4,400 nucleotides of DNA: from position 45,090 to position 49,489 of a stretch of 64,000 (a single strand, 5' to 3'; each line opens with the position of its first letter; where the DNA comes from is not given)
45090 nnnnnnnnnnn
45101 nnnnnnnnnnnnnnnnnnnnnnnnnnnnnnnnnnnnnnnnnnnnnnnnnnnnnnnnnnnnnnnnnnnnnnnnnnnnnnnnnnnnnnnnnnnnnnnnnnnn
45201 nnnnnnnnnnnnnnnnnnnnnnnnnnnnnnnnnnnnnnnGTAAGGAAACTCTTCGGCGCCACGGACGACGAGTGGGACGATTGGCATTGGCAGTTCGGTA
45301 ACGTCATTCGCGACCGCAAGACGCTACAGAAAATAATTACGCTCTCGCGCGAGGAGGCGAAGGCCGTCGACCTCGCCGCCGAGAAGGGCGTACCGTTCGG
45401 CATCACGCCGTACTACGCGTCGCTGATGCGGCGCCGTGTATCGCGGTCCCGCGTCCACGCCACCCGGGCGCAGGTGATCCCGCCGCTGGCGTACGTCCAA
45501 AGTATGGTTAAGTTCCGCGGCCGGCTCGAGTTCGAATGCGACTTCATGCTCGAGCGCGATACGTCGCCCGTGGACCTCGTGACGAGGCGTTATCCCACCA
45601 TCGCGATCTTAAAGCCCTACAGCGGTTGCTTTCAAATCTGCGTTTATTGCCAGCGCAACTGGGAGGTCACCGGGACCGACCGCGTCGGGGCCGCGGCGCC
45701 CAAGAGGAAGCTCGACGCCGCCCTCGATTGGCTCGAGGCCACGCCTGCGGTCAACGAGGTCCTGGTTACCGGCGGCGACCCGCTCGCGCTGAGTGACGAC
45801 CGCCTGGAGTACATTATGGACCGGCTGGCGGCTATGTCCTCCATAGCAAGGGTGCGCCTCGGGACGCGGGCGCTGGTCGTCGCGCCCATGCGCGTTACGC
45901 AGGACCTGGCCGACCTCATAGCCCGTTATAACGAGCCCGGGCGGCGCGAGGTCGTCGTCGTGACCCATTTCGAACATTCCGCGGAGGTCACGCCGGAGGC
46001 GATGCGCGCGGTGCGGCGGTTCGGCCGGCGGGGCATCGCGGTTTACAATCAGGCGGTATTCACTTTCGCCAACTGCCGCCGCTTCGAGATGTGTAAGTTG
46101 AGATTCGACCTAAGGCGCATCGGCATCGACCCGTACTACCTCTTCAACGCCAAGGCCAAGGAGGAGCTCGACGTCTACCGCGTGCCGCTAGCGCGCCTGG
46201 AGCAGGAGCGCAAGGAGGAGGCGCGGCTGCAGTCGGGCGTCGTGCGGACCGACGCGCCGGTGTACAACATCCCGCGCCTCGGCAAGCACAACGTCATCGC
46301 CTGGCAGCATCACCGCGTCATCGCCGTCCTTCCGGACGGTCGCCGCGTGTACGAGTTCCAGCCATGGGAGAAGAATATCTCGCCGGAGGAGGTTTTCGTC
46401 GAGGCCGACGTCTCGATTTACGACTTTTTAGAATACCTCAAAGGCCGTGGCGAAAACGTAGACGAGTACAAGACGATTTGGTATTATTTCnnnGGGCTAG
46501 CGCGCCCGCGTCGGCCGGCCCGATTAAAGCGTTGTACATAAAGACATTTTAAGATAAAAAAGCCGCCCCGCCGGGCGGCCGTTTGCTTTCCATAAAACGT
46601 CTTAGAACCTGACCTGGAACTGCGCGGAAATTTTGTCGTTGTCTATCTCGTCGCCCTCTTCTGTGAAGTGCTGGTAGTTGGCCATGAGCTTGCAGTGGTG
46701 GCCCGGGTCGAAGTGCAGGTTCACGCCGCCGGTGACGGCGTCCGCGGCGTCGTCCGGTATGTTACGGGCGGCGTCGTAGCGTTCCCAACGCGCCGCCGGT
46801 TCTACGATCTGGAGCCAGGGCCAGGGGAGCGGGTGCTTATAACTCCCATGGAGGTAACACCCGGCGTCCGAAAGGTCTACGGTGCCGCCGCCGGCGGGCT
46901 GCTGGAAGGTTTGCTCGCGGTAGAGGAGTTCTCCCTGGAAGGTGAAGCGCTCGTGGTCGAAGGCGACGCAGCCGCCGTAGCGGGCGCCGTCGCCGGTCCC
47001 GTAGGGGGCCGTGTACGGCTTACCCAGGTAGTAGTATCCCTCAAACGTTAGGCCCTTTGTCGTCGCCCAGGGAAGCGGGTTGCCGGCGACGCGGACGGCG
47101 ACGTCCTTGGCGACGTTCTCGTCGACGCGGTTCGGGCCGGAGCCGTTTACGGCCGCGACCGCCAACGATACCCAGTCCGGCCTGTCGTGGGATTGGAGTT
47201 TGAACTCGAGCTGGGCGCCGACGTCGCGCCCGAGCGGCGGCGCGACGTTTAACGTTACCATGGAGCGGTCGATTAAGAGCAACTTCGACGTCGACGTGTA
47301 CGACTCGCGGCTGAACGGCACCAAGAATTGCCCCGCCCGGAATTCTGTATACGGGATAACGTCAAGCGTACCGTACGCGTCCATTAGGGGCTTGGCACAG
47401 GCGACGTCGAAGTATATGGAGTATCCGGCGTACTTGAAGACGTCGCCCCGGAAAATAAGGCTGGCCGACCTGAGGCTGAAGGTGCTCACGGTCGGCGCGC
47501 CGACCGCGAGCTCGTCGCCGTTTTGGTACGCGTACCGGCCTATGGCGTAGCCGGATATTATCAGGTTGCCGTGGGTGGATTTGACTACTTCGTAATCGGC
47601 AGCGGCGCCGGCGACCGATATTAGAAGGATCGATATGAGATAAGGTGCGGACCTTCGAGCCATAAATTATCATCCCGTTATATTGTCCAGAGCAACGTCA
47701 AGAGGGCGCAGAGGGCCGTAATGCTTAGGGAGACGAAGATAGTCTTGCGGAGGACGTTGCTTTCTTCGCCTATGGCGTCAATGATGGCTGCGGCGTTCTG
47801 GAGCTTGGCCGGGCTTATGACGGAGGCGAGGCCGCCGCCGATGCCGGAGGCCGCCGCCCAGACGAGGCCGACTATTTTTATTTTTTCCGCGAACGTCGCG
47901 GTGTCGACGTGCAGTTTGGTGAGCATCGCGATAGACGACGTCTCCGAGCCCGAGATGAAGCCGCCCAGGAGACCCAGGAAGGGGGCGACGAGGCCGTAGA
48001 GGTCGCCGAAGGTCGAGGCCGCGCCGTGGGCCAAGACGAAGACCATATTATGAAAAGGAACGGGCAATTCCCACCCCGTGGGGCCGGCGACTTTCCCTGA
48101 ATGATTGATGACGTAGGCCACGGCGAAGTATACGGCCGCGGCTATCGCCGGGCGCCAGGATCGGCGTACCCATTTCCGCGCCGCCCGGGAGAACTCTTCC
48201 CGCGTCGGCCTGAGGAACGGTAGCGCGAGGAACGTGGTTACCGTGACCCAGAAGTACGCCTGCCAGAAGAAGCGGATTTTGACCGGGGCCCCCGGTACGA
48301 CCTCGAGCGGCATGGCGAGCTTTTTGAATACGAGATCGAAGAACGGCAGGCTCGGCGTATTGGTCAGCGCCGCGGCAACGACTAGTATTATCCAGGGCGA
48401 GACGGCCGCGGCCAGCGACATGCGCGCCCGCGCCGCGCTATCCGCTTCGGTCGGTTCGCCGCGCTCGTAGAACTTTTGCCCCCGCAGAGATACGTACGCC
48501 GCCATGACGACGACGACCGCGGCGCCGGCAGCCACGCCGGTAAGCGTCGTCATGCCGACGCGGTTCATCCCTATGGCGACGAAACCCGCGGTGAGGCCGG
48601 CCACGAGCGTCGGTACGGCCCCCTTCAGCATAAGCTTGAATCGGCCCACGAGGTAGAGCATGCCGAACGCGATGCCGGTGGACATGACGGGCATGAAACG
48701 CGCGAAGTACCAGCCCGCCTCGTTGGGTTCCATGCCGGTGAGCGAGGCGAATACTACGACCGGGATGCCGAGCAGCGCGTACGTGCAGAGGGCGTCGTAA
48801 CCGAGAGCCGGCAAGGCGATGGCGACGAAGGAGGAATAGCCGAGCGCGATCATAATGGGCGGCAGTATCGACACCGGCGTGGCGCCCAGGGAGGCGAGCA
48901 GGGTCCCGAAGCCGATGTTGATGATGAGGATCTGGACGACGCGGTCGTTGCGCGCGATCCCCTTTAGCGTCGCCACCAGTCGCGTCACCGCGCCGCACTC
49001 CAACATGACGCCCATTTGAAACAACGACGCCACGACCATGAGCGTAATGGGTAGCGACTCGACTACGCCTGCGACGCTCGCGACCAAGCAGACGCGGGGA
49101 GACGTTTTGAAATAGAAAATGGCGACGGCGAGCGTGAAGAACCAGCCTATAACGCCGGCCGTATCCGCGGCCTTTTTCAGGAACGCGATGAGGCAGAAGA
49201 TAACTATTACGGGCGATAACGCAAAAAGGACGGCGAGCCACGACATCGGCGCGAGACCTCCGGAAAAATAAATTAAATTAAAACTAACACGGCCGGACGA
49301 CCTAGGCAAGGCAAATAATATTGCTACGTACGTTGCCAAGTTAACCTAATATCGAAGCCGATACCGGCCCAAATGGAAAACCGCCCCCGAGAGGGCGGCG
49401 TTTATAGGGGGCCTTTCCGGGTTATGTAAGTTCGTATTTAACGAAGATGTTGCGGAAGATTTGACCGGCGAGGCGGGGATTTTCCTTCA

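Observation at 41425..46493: MIO ammonia-lyase/aminomutase co-oriented with hisS and divergent from an N-terminally extended KamA-type radical-SAM aminomutase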

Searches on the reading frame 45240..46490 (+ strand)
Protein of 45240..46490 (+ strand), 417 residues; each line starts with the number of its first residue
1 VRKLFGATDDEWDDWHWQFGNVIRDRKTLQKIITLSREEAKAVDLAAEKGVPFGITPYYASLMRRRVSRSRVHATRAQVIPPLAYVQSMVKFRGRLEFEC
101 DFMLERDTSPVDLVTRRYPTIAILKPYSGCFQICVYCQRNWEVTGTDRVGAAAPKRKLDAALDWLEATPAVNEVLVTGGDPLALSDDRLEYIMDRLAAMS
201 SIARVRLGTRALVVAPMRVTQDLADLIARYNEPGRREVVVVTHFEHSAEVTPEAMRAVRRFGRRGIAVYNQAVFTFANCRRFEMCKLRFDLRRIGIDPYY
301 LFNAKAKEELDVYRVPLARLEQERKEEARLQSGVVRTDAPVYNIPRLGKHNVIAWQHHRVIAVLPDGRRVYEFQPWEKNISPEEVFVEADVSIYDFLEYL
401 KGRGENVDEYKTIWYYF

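Call 32: search_dna_similar(query=window:45240-46490:+, collection=plasmids, mode=protein, max_rows=40)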
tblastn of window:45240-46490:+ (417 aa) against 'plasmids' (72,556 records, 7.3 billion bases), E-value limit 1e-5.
Records with a match: 140; places in all: 156; records where one place covers at least 80% of the query: 10.
Best place of each record, by identity: <60% 140.
By first word of the organism name: Sinorhizobium 28; Rhizobium 26; Streptomyces 9; Paracoccus 9; Escherichia 9; Klebsiella 5; Rhodococcus 4; Mycetohabitans 4; Bacillus 3; Deinococcus 3; and 30 more.
By predicted mobility (MOB-suite, as given by PLSDB): non-mobilizable 70; conjugative 62; mobilizable 8.
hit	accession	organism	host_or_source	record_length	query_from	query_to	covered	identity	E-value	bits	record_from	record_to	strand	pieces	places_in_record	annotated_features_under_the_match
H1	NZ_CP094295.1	Bacillus velezensis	whole organism,culture pond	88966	9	374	88%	31.8%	8e-46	176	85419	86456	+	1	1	ablA: lysine 2,3-aminomutase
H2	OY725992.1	Phocaeicola massiliensis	-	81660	12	416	97%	27.4%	5e-43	168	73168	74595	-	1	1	record has no annotation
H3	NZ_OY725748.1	Parabacteroides distasonis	-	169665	12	416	97%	27.2%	1e-34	144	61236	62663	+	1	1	KamA family protein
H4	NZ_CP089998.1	Cytobacillus spongiae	sponge,Pure culture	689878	7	319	75%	34.7%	1e-46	179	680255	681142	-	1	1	ablA: lysine 2,3-aminomutase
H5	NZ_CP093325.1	Bacillus sp. N5-665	whole organism,peat soil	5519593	7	319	75%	34.1%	2e-45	175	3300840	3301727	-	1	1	none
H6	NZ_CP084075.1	Fusobacterium vincentii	-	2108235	2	319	76%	32.7%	4e-40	160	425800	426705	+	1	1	none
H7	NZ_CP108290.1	Kitasatospora sp. NBC_00039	-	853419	9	342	80%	30.8%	2e-31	134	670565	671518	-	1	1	blsG: arginine 2,3-aminomutase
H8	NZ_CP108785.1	Embleya sp. NBC_00888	-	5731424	9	304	71%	34.7%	4e-34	142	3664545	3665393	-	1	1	none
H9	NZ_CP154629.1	Acetoanaerobium noterae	cell culture,Sludge of a digestion ...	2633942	3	319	76%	32.2%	1e-38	155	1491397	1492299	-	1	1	none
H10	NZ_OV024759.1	Deinococcus radiodurans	-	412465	3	304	72%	33.3%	1e-35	147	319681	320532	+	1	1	KamA family radical SAM protein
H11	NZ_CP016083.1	Streptomyces sp. SAT1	Adenophora trachelioides Maxim.,single ...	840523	2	379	91%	26.4%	3e-16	89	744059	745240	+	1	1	lysine 2,3-aminomutase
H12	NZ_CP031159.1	Deinococcus wulumuqiensis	cell culture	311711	9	304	71%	33.3%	8e-34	141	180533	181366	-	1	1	KamA family radical SAM protein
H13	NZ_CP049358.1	Deinococcus wulumuqiensis R12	cell culture,soil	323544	9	304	71%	33.3%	2e-33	140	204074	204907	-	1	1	KamA family radical SAM protein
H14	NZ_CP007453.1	Peptoclostridium acidaminophilum DSM 3953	black mud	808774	6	318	75%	31.4%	7e-39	156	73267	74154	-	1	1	ablA: lysine 2,3-aminomutase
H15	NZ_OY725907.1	Bacteroides finegoldii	-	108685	12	416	97%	24.2%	3e-32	137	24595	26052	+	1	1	KamA family protein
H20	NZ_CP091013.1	Burkholderia cenocepacia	-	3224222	5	377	89%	24.9%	7e-19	97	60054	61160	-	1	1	none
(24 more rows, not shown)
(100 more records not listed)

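Call 68: get_annotated_region(hit=H3, flank=7000)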
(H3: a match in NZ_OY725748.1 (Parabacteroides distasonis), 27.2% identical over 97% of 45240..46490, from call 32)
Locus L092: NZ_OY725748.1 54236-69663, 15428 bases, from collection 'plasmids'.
description: Parabacteroides distasonis strain Parabacteroides distasonis TSDC17.2-1.1 plasmid 3, complete sequence
organism: Parabacteroides distasonis (NCBI taxid 823)
taxonomy: Bacteria; Bacteroidota; Bacteroidia; Bacteroidales; Tannerellaceae; Parabacteroides; Parabacteroides distasonis
host: -; source: -; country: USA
typing (MOB-suite, as given by PLSDB): non-mobilizable
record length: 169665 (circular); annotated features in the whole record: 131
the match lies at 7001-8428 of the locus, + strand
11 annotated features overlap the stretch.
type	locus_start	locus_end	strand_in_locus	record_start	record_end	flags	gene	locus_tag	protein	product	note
CDS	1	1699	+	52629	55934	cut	-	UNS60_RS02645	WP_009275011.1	SusC/RagA family TonB-linked outer membrane protein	GO:0071702 - organic substance transport [Evidence IEA]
CDS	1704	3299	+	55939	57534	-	-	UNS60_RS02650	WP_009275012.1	SusD/RagB family nutrient-binding outer membrane lipoprotein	-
CDS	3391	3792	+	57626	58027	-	nikR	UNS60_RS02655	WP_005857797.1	nickel-responsive transcriptional regulator NikR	GO:0006355 - regulation of DNA-templated transcription [Evidence IEA]; GO:0010045 - response to nickel cation [Evidence ...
CDS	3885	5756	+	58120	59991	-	-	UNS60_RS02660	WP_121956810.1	TonB-dependent receptor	GO:0015891 - siderophore transport [Evidence IEA]; GO:0055085 - transmembrane transport [Evidence IEA]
CDS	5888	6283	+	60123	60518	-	-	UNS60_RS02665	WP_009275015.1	response regulator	GO:0000160 - phosphorelay signal transduction system [Evidence IEA]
CDS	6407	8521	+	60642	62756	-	-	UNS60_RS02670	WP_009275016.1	KamA family protein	-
CDS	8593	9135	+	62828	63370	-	-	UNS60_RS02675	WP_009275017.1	DUF2148 domain-containing protein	-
CDS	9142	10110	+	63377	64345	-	-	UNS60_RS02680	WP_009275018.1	hypothetical protein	-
CDS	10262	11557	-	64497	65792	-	-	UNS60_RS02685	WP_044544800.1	Na+/H+ antiporter NhaC family protein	-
CDS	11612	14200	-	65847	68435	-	-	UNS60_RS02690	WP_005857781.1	DUF5686 and carboxypeptidase-like regulatory domain-containing protein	-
CDS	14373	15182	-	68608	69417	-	-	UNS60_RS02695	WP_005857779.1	DUF6261 family protein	-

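Call 72: get_annotated_region(hit=H11, flank=4000)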
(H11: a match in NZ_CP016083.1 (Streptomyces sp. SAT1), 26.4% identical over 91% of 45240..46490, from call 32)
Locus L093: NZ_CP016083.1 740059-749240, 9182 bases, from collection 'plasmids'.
description: Streptomyces sp. SAT1 plasmid unnamed3, complete sequence
organism: Streptomyces sp. SAT1 (NCBI taxid 1849967)
taxonomy: Bacteria; Actinomycetota; Actinomycetes; Kitasatosporales; Streptomycetaceae; Streptomyces; Streptomyces sp. SAT1
host: -; source: Adenophora trachelioides Maxim.,single colony; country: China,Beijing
typing (MOB-suite, as given by PLSDB): non-mobilizable
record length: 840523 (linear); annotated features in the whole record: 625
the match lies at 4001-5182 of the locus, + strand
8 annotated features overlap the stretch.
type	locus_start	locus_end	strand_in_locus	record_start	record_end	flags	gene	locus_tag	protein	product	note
CDS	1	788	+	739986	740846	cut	-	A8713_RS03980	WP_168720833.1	alpha/beta fold hydrolase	-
CDS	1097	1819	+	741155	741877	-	-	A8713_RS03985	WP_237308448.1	class I SAM-dependent methyltransferase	-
CDS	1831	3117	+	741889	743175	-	-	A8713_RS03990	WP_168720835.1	peptide ligase PGM1-related protein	-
CDS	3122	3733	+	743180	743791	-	-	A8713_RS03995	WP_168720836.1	SET domain-containing protein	-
CDS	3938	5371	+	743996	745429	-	-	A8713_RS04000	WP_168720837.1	lysine 2,3-aminomutase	-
CDS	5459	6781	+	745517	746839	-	-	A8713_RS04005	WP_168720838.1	SidA/IucD/PvdA family monooxygenase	-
CDS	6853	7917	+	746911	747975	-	-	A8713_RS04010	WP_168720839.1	FAD-dependent oxidoreductase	-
CDS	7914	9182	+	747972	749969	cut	-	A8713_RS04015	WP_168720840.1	class I tRNA ligase family protein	GO:0006418 - tRNA aminoacylation for protein translation [Evidence IEA]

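Call 73: get_annotated_region(hit=H20, flank=1500)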
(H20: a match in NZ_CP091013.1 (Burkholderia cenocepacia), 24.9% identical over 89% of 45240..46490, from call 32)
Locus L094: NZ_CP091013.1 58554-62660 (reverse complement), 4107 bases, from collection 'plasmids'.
description: Burkholderia cenocepacia strain CMCC(B)23006 plasmid unnamed1, complete sequence
organism: Burkholderia cenocepacia (NCBI taxid 95486)
taxonomy: Bacteria; Pseudomonadota; Betaproteobacteria; Burkholderiales; Burkholderiaceae; Burkholderia; Burkholderia cenocepacia
host: -; source: -; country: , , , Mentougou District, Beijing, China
typing (MOB-suite, as given by PLSDB): non-mobilizable
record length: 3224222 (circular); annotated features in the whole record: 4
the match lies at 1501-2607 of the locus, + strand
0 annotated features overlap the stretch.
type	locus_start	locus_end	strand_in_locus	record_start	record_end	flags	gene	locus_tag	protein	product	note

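Call 74: get_annotated_region(hit=H8, flank=1500)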
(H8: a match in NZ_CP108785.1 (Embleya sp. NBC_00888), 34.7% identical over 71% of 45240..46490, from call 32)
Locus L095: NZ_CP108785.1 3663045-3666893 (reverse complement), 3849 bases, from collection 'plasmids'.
description: Embleya sp. NBC_00888 plasmid unnamed1, complete sequence
organism: Embleya sp. NBC_00888 (NCBI taxid 2975960)
taxonomy: Bacteria; Actinomycetota; Actinomycetes; Kitasatosporales; Streptomycetaceae; Embleya; Embleya sp. NBC 00888
host: -; source: -; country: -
typing (MOB-suite, as given by PLSDB): mobilizable; relaxase MOBP
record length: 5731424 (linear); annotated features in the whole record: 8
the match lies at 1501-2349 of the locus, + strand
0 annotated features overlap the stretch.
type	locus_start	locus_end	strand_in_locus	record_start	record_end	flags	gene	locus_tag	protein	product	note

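Call 75: get_annotated_region(hit=H10, flank=1500)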
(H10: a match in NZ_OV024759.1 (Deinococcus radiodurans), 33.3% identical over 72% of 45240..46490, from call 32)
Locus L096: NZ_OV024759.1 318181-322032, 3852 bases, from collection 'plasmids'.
description: Deinococcus radiodurans isolate DRR11 plasmid 3
organism: Deinococcus radiodurans (NCBI taxid 1299)
taxonomy: Bacteria; Deinococcota; Deinococci; Deinococcales; Deinococcaceae; Deinococcus; Deinococcus radiodurans
host: -; source: -; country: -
typing (MOB-suite, as given by PLSDB): non-mobilizable
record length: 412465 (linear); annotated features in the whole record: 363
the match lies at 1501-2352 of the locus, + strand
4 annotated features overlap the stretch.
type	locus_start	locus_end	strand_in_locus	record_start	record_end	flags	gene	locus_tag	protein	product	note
CDS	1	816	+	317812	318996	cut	-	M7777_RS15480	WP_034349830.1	CoA transferase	-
CDS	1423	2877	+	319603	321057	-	-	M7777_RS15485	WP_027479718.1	KamA family radical SAM protein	-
CDS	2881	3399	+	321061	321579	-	-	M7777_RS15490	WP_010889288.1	DUF4274 domain-containing protein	-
CDS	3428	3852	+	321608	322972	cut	-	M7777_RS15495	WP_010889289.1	acetyl ornithine aminotransferase family protein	-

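Call 77: search_protein_families(library=ncbifam, proteins=[L093:3938-5368:+, L094:1447-2634:+, L095:1378-2598:+, L096:1423-2874:+, L092:6407-8518:+], max_evalue=1e-20)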
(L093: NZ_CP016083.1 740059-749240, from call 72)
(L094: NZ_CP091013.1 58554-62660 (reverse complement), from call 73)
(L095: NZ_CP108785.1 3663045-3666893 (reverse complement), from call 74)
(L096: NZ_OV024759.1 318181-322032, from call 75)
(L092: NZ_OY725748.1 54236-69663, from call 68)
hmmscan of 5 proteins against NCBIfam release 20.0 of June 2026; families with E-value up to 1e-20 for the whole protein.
L093:3938-5368:+ (477 aa): 6 families
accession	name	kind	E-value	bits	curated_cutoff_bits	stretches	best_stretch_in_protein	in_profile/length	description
TIGR03820.1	lys_2_3_AblA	equivalog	1.9e-49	168.5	525.4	1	30-393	2-328/417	lysine 2,3-aminomutase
TIGR00238.1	TIGR00238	subfamily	2e-45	155.2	199.2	1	26-389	5-329/331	KamA family radical SAM protein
TIGR03822.1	AblA_like_2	hypoth_equivalog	3.2e-40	138.1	396.25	1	107-394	45-312/321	lysine-2,3-aminomutase-like protein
TIGR04468.1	arg_2_3_am_muta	equivalog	5e-37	127.7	600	1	110-398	60-328/351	arginine 2,3-aminomutase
TIGR04368.1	Glu_2_3_NH3_mut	equivalog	6e-35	120.6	650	1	28-390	48-369/404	glutamate 2,3-aminomutase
TIGR03821.1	EFP_modif_epmB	equivalog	3.7e-32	111.6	369.3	1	108-390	54-313/321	EF-P beta-lysylation protein EpmB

L094:1447-2634:+ (396 aa): 6 families
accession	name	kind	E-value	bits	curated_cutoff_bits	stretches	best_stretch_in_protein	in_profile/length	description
TIGR04468.1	arg_2_3_am_muta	equivalog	7.3e-59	199.5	600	1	25-360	1-327/351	arginine 2,3-aminomutase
TIGR03820.1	lys_2_3_AblA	equivalog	2.2e-58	198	525.4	1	22-360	3-331/417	lysine 2,3-aminomutase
TIGR04368.1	Glu_2_3_NH3_mut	equivalog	2.8e-56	190.8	650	1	17-389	46-398/404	glutamate 2,3-aminomutase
TIGR00238.1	TIGR00238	subfamily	5.1e-54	183.5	199.2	1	19-352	7-328/331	KamA family radical SAM protein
TIGR03822.1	AblA_like_2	hypoth_equivalog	1.4e-51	175.5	396.25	1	85-357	41-312/321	lysine-2,3-aminomutase-like protein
TIGR03821.1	EFP_modif_epmB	equivalog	2.3e-49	168.1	369.3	1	89-350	53-309/321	EF-P beta-lysylation protein EpmB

L095:1378-2598:+ (407 aa): 6 families
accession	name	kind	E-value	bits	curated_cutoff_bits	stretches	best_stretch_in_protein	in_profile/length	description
TIGR04468.1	arg_2_3_am_muta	equivalog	9.3e-193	639.9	600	1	44-392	1-349/351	arginine 2,3-aminomutase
TIGR03820.1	lys_2_3_AblA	equivalog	7.1e-120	400.5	525.4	1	43-389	5-353/417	lysine 2,3-aminomutase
TIGR04368.1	Glu_2_3_NH3_mut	equivalog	1e-119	399.7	650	1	42-376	52-383/404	glutamate 2,3-aminomutase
TIGR00238.1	TIGR00238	subfamily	2.8e-95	319.1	199.2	1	40-360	9-326/331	KamA family radical SAM protein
TIGR03822.1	AblA_like_2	hypoth_equivalog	1.4e-83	280.6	396.25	1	69-367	14-312/321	lysine-2,3-aminomutase-like protein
TIGR03821.1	EFP_modif_epmB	equivalog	1.9e-67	227.6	369.3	1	48-360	1-309/321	EF-P beta-lysylation protein EpmB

L096:1423-2874:+ (484 aa): 6 families
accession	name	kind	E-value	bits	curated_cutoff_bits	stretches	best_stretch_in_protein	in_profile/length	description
TIGR03820.1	lys_2_3_AblA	equivalog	1e-157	525.2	525.4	1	34-391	5-366/417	lysine 2,3-aminomutase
TIGR04368.1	Glu_2_3_NH3_mut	equivalog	3e-135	450.9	650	1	26-384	45-403/404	glutamate 2,3-aminomutase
TIGR04468.1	arg_2_3_am_muta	equivalog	3.5e-122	407.8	600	1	35-378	1-346/351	arginine 2,3-aminomutase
TIGR00238.1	TIGR00238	subfamily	2.1e-111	372.1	199.2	1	26-351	4-331/331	KamA family radical SAM protein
TIGR03822.1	AblA_like_2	hypoth_equivalog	1.7e-98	329.6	396.25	1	74-363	29-320/321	lysine-2,3-aminomutase-like protein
TIGR03821.1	EFP_modif_epmB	equivalog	3e-79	266.3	369.3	1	39-357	1-320/321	EF-P beta-lysylation protein EpmB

L092:6407-8518:+ (704 aa): 4 families
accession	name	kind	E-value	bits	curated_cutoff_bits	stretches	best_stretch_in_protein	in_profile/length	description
TIGR00238.1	TIGR00238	subfamily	8.5e-41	140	199.2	1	192-553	7-314/331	KamA family radical SAM protein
TIGR04368.1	Glu_2_3_NH3_mut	equivalog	1.2e-28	99.8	650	1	197-531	53-331/404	glutamate 2,3-aminomutase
TIGR03820.1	lys_2_3_AblA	equivalog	1.3e-25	90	525.4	1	197-527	5-283/417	lysine 2,3-aminomutase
TIGR04468.1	arg_2_3_am_muta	equivalog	1.2e-21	77.1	600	1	199-525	2-277/351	arginine 2,3-aminomutase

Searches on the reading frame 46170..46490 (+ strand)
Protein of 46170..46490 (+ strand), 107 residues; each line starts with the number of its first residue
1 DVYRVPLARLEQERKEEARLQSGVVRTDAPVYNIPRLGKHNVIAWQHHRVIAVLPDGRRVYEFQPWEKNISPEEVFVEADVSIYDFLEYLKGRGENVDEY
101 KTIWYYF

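Call 57: search_protein_families(library=pfam, proteins=[window:46170-46490:+], max_evalue=10)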
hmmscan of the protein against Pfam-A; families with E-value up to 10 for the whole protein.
window:46170-46490:+ (107 aa): 0 families

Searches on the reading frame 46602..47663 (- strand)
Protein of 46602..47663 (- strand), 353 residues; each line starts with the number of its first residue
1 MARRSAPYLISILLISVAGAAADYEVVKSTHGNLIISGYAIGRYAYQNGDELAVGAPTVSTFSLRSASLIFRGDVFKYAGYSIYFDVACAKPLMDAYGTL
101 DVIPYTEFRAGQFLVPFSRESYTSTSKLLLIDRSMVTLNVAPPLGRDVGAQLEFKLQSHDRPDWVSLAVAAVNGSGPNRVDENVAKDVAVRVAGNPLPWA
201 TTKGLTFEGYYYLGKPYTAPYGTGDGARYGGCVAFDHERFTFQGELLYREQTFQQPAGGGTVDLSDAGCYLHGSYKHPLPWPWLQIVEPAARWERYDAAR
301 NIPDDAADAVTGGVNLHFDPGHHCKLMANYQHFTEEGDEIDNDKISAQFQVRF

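Call 6: search_protein_families(library=pfam, proteins=[window:46602-47663:-])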
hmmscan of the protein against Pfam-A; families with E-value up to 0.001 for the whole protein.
window:46602-47663:- (353 aa): 1 family
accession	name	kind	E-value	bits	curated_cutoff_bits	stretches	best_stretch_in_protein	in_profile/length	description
PF07396.17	Porin_O_P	-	8.5e-14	52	20.9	2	57-196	22-172/370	Phosphate-selective porin O and P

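Call 7: search_protein_families(library=ncbifam, proteins=[window:46602-47663:-])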
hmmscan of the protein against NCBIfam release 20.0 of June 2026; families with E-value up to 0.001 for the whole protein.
window:46602-47663:- (353 aa): 1 family
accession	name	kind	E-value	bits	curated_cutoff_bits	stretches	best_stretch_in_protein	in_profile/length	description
NF040900.1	porin_ExtI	equivalog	0.0005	19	150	0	93-156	115-177/403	selenite/tellurite reduction operon porin ExtI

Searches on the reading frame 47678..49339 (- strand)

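Call 6: search_protein_families(library=pfam, proteins=[window:47678-49339:-])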
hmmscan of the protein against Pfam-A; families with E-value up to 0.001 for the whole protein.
window:47678-49339:- (553 aa): 1 family
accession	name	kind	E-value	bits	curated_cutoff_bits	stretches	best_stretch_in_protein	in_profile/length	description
PF02652.20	Lactate_perm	-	3.2e-47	161.9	27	1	36-550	2-521/522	L-lactate permease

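Call 7: search_protein_families(library=ncbifam, proteins=[window:47678-49339:-])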
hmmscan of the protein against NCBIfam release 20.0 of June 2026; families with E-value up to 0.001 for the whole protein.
window:47678-49339:- (553 aa): 3 families
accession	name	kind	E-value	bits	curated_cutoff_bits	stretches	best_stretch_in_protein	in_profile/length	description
TIGR00795.1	lctP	subfamily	1.1e-42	146.5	341.15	2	34-333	6-309/530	lactate permease LctP family transporter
NF007249.0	PRK09695.1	equivalog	1e-26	93.7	1121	2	35-253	16-236/560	glycolate permease GlcA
NF007740.0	PRK10420.1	equivalog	1.7e-24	86.4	918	2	441-550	435-541/551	L-lactate permease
